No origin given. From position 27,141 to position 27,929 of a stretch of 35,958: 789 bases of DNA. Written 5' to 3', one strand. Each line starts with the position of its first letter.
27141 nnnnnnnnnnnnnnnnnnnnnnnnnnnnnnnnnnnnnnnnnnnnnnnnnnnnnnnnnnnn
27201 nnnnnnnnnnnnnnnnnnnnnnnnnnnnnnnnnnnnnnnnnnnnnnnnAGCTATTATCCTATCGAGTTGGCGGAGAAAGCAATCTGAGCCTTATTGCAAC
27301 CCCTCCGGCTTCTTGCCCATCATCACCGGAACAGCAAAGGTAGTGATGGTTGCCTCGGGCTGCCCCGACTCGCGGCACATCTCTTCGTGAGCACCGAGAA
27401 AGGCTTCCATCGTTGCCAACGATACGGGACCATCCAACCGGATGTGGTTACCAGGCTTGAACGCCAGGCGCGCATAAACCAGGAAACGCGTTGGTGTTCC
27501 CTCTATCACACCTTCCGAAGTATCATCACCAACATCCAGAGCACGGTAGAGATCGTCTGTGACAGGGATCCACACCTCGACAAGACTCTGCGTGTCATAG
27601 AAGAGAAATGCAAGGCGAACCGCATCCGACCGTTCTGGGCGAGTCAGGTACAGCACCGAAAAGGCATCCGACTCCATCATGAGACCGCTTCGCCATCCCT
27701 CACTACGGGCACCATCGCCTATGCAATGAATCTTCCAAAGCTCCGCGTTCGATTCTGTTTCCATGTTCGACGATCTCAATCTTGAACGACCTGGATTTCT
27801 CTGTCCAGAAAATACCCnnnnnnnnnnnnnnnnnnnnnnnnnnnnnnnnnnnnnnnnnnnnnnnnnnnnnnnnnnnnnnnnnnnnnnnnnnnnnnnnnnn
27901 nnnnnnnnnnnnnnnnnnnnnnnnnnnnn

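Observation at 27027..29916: Operon centred on a classic AAA+ ATPase with a novel 350-aa N-terminal region and three unknown partners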

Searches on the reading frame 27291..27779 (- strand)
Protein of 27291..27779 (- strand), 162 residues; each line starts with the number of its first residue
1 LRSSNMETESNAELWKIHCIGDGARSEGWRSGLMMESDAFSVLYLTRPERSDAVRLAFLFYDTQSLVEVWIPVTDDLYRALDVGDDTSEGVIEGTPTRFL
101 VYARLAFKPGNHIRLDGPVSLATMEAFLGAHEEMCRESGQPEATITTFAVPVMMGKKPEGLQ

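Call 4: search_protein_families(library=pfam, proteins=[window:27291-27779:-], max_evalue=0.1)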
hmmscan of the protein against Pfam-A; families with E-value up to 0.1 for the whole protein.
window:27291-27779:- (162 aa): 0 families

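Call 5: search_protein_families(library=phrogs, proteins=[window:27291-27779:-], max_evalue=0.01)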
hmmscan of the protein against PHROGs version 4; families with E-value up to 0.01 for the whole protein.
window:27291-27779:- (162 aa): 0 families

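Call 6: search_protein_families(library=padloc, proteins=[window:27291-27779:-], max_evalue=0.01)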
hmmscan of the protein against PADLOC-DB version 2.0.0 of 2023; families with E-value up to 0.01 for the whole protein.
window:27291-27779:- (162 aa): 0 families

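Call 7: search_protein_families(library=ncbifam, proteins=[window:27291-27779:-], max_evalue=0.01)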
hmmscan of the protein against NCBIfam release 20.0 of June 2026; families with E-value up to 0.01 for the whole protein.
window:27291-27779:- (162 aa): 0 families

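Call 80: search_dna_similar(query=window:27291-27767:-, collection=phages, mode=protein, max_evalue=0.01, max_rows=10)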
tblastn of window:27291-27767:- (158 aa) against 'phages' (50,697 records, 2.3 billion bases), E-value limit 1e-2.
No match.

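Call 83: find_homologous_proteins(query=window:27291-27767:-, max_evalue=0.001)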
Query window:27291-27767:- (158 aa): 2 proteins with E <= 0.001 among 14 candidates.
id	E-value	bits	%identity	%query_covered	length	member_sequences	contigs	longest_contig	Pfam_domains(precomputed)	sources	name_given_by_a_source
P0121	2.2e-100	351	100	99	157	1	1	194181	-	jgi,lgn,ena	-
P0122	9.0e-63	229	64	99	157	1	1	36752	-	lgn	-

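Call 97: search_solved_structures(query=window:27291-27767:-, max_evalue=1)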
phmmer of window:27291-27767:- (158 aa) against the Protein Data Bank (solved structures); distinct sequences matched with E-value up to 1: 0.
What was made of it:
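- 27291..27767 (-): p158, a lineage-specific gene with no known relatives beyond one phage, just downstream of the AAA gene. No family or PDB hit (calls 4-6, 80, 97).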
